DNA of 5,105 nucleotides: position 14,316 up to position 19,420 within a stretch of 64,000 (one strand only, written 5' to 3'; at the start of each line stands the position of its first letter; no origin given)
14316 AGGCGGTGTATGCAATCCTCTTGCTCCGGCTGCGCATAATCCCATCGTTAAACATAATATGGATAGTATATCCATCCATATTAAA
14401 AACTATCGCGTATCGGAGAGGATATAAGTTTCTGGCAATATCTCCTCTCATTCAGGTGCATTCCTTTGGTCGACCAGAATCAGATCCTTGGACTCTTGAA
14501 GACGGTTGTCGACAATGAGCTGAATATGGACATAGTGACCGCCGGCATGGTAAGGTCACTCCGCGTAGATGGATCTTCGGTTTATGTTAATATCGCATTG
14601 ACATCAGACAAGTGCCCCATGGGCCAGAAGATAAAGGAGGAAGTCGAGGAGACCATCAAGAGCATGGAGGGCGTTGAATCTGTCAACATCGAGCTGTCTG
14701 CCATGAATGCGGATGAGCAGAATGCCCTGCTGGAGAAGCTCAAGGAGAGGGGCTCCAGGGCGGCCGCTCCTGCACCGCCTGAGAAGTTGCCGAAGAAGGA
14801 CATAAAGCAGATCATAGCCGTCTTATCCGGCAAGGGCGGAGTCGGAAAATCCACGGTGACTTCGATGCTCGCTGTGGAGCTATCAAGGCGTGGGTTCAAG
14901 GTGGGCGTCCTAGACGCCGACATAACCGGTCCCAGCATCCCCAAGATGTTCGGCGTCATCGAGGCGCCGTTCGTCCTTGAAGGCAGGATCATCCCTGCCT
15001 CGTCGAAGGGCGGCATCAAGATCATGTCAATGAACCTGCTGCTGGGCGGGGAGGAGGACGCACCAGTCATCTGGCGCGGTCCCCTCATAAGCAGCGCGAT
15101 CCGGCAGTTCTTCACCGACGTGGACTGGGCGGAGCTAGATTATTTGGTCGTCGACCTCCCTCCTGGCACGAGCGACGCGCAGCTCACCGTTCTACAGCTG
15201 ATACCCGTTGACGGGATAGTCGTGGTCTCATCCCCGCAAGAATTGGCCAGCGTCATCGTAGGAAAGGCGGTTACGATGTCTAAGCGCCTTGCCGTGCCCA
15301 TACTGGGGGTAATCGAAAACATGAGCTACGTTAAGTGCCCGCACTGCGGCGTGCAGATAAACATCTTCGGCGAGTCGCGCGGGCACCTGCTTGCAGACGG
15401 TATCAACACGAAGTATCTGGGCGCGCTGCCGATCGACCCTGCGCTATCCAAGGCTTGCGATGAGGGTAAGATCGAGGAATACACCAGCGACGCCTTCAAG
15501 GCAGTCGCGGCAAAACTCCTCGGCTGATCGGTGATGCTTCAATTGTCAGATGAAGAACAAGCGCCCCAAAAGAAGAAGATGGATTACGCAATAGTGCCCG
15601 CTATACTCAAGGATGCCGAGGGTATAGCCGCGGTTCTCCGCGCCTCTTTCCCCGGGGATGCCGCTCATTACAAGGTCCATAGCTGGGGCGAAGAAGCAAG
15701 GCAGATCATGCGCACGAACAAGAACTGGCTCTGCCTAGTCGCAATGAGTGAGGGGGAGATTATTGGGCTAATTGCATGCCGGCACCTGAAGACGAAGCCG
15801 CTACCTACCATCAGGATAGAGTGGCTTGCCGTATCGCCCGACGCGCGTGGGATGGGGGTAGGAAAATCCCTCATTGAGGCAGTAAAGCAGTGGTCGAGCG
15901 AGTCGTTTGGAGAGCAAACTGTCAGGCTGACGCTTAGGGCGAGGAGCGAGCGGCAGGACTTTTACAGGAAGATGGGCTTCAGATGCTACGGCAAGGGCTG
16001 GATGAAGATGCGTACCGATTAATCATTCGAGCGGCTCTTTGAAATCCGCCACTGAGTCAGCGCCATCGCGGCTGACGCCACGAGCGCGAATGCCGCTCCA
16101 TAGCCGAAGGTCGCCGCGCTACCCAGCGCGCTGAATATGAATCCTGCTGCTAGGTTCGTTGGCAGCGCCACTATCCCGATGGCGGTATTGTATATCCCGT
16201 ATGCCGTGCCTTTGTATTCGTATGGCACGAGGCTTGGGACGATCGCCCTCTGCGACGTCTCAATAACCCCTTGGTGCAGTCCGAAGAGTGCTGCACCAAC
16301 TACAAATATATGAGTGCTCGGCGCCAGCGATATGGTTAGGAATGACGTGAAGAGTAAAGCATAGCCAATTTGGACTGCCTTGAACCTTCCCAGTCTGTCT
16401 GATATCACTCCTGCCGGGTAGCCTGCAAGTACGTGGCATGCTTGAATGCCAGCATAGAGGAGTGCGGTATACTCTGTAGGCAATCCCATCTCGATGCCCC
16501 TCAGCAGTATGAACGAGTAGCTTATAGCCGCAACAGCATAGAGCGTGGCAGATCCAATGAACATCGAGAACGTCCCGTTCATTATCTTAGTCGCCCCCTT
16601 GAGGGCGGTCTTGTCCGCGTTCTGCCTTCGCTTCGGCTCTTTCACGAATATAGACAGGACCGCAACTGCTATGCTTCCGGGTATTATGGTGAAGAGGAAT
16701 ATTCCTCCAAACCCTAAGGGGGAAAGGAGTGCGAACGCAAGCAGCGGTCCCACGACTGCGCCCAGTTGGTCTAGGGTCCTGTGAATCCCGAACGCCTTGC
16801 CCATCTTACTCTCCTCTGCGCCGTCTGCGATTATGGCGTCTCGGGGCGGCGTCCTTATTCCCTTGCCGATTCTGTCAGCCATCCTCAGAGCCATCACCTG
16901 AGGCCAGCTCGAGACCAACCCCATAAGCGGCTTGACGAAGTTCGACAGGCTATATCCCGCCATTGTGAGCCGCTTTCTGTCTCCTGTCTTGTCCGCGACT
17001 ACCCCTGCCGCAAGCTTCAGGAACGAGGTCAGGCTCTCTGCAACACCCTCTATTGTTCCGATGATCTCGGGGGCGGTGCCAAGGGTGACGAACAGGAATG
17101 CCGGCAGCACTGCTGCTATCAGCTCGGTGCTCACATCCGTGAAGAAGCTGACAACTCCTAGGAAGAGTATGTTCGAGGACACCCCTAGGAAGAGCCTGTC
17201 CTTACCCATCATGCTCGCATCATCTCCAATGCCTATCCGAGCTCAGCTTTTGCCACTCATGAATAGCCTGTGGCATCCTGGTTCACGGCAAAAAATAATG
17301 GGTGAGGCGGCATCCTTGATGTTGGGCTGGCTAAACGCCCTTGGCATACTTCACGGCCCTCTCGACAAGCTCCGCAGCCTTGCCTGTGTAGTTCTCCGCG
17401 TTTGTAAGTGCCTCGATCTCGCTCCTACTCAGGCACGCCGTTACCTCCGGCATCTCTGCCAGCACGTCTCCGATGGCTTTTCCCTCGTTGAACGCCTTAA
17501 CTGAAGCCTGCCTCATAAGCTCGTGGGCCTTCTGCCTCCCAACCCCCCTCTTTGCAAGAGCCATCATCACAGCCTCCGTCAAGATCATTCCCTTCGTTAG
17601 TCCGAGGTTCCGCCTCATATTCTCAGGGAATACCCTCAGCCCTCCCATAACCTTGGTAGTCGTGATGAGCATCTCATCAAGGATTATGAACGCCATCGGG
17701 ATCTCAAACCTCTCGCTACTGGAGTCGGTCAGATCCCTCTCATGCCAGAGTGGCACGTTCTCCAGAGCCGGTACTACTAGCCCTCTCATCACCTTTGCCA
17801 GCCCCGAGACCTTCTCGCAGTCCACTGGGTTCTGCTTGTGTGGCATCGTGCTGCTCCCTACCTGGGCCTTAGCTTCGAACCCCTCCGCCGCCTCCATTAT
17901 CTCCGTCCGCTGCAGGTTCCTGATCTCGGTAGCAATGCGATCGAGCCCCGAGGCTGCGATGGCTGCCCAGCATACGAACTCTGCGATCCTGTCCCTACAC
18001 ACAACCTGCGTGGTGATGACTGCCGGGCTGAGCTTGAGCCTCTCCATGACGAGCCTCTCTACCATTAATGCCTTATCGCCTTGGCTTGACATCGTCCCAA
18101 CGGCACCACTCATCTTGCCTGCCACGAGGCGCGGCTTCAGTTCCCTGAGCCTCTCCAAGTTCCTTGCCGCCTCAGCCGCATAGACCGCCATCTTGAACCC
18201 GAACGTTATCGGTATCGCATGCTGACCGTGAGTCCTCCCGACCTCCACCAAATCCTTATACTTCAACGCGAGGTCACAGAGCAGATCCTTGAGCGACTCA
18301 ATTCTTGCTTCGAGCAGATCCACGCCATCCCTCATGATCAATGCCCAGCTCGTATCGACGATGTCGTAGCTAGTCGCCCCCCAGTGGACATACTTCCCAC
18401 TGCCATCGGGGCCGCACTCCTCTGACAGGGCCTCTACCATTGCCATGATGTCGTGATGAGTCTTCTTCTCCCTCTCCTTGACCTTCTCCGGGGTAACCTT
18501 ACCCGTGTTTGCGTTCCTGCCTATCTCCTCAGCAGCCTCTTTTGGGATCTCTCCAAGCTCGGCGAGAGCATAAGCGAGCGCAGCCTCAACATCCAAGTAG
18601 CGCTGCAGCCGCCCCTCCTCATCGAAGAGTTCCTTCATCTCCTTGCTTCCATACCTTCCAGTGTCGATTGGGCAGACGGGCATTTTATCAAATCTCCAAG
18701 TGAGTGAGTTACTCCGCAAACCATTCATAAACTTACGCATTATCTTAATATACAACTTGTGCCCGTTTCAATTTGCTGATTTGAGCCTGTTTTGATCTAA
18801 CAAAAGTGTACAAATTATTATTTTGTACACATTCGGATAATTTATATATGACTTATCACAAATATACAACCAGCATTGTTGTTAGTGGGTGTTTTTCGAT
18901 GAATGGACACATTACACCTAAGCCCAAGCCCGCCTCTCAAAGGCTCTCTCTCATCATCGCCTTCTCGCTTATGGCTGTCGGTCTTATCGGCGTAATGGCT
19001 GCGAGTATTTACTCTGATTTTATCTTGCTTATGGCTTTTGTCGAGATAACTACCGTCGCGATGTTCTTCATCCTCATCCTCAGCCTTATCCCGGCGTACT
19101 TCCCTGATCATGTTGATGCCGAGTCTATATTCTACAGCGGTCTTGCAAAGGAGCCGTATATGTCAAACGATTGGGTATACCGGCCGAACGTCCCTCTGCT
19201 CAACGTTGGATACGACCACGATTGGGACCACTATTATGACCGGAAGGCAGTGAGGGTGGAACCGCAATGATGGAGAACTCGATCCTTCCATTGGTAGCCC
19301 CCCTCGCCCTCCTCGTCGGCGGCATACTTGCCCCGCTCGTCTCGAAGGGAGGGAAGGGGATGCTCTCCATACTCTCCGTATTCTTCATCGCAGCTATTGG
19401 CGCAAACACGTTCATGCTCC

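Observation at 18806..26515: Group 4 energy-converting [NiFe]-hydrogenase operon with an embedded HdrB-type CCG-domain subunit and no formate dehydrogenase or CODH partner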

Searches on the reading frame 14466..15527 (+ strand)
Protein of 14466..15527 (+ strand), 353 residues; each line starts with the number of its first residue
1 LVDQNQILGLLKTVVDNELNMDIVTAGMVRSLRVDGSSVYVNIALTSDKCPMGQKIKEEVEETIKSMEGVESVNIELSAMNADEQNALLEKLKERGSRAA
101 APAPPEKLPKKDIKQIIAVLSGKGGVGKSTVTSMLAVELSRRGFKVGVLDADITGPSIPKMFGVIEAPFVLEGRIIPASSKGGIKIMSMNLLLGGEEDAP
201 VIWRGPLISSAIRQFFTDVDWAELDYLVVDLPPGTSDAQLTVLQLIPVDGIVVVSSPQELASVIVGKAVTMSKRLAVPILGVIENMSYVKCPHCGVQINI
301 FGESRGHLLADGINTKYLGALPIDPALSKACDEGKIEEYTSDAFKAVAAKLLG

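Call 4: search_protein_families(library=pfam, proteins=[window:14466-15527:+], max_evalue=0.01)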
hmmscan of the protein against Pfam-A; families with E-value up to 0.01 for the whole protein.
window:14466-15527:+ (353 aa): 13 families
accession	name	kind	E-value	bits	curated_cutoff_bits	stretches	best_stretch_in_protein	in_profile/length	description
PF10609.15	ParA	-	1.5e-91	306.7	27.1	1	113-345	2-239/246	NUBPL iron-transfer P-loop NTPase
PF01883.24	FeS_assembly_P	-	1e-16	61.4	23.5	1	5-75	2-71/73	Iron-sulfur cluster assembly protein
PF01656.29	CbiA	-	4e-11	43.4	25.4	1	117-330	1-118/125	CobQ/CobB/MinD/ParA nucleotide binding domain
PF13614.12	AAA_31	-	2.1e-09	38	27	1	115-153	2-40/177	AAA domain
PF09140.17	MipZ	-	1.4e-05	25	20.7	1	116-161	2-47/262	ATPase MipZ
PF02374.21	ArsA_ATPase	-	2.4e-05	24.1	24.3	1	119-152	5-38/305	Anion-transporting ATPase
PF03308.22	MeaB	-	0.00011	21.8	23.1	1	120-155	38-73/273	Methylmalonyl Co-A mutase-associated GTPase MeaB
PF13481.12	AAA_25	-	0.00024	21.2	27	1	92-142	10-59/195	AAA domain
PF16575.11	CLP1_P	-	0.00084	19.6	26.6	1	122-157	1-36/188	mRNA cleavage and polyadenylation factor CLP1 P-loop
PF20720.3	nSTAND3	-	0.0018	18.4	27.2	1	117-149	19-51/155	Novel STAND NTPase 3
PF25199.1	nSTAND_NTPase5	-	0.0042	17.4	34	0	111-156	37-83/145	Novel STAND NTPase 5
PF01583.26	APS_kinase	-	0.0074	16.8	21.1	0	117-152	4-39/152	Adenylylsulphate kinase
PF00142.24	Fer4_NifH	-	0.0076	16.2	25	0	120-157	5-42/271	4Fe-4S iron sulfur cluster binding proteins, NifH/frxC family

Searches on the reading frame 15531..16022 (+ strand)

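Call 4: search_protein_families(library=pfam, proteins=[window:15531-16022:+], max_evalue=0.01)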
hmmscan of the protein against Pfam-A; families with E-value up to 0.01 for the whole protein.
window:15531-16022:+ (163 aa): 6 families
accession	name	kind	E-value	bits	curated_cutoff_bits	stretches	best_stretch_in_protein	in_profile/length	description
PF13508.13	Acetyltransf_7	-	3.6e-15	56.6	27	1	67-151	4-83/84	Acetyltransferase (GNAT) domain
PF00583.31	Acetyltransf_1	-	8.5e-15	55.5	20.7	1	50-150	14-116/116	Acetyltransferase (GNAT) family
PF13673.13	Acetyltransf_10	-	1e-14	55.1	23.6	1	54-154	20-111/128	Acetyltransferase (GNAT) domain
PF13302.13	Acetyltransf_3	-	0.00069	20.8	25.4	1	37-138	26-124/138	Acetyltransferase (GNAT) domain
PF13527.13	Acetyltransf_9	-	0.0022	18.4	25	1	27-151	8-125/127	Acetyltransferase (GNAT) domain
PF08445.16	FR47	-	0.0041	17.5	22.1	1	96-153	24-80/86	FR47-like protein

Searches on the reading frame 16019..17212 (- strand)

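Call 4: search_protein_families(library=pfam, proteins=[window:16019-17212:-], max_evalue=0.01)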
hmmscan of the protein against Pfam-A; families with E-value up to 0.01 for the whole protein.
window:16019-17212:- (397 aa): 3 families
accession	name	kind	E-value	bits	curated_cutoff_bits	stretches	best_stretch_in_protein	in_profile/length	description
PF07690.21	MFS_1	-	9.5e-47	160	33.4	2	19-349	2-343/347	Major Facilitator Superfamily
PF05977.19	MFS_3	-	7.2e-06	25.2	27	1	31-188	27-188/524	Transmembrane secretion effector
PF03209.21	PUCC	-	0.0017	17.9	21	1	123-378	108-382/401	PUCC protein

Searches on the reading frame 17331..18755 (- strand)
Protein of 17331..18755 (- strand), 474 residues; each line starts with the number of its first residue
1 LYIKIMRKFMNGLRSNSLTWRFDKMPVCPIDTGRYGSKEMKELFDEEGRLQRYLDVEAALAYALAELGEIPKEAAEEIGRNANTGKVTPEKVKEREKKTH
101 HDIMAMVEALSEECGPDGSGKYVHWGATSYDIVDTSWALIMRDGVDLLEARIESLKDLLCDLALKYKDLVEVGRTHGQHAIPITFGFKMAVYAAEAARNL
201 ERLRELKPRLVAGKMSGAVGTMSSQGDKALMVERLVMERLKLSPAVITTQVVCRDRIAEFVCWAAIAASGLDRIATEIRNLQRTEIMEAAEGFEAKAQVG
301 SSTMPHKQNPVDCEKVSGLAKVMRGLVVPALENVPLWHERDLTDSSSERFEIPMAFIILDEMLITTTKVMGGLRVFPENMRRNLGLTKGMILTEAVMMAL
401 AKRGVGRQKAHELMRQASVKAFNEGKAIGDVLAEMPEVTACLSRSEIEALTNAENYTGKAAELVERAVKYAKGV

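Call 4: search_protein_families(library=pfam, proteins=[window:17331-18755:-], max_evalue=0.01)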
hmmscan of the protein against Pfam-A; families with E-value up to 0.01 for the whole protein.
window:17331-18755:- (474 aa): 3 families
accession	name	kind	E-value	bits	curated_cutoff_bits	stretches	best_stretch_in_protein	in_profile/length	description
PF00206.25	Lyase_1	-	8.8e-52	176.9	27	1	39-323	9-310/312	Lyase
PF10397.14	ADSL_C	-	1.1e-21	77.4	32.7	1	389-467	1-79/79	Adenylosuccinate lyase C-terminus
PF08328.16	ASL_C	-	0.00031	21.2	35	1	339-435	4-96/115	Adenylosuccinate lyase C-terminal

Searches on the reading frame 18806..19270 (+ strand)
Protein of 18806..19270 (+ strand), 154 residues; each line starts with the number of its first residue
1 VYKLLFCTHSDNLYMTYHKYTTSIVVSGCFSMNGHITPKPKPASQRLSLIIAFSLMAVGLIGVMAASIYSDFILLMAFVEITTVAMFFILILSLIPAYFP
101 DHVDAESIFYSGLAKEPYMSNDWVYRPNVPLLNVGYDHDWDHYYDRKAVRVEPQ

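Call 3: search_protein_families(library=pfam, proteins=[window:18806-19270:+], max_evalue=0.01)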
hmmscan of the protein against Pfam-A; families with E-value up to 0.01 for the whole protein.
window:18806-19270:+ (154 aa): 2 families
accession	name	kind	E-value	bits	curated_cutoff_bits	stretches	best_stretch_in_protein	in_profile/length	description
PF09881.14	DUF2108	-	0.0056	17.1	29.6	1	46-90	23-67/70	Predicted membrane protein (DUF2108)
PF07690.21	MFS_1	-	0.0096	15.3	33.4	0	30-102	255-326/347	Major Facilitator Superfamily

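Call 26: search_protein_families(library=ncbifam, proteins=[window:18806-19270:+], max_evalue=0.001)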
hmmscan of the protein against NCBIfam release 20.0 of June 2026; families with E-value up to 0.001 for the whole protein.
window:18806-19270:+ (154 aa): 0 families
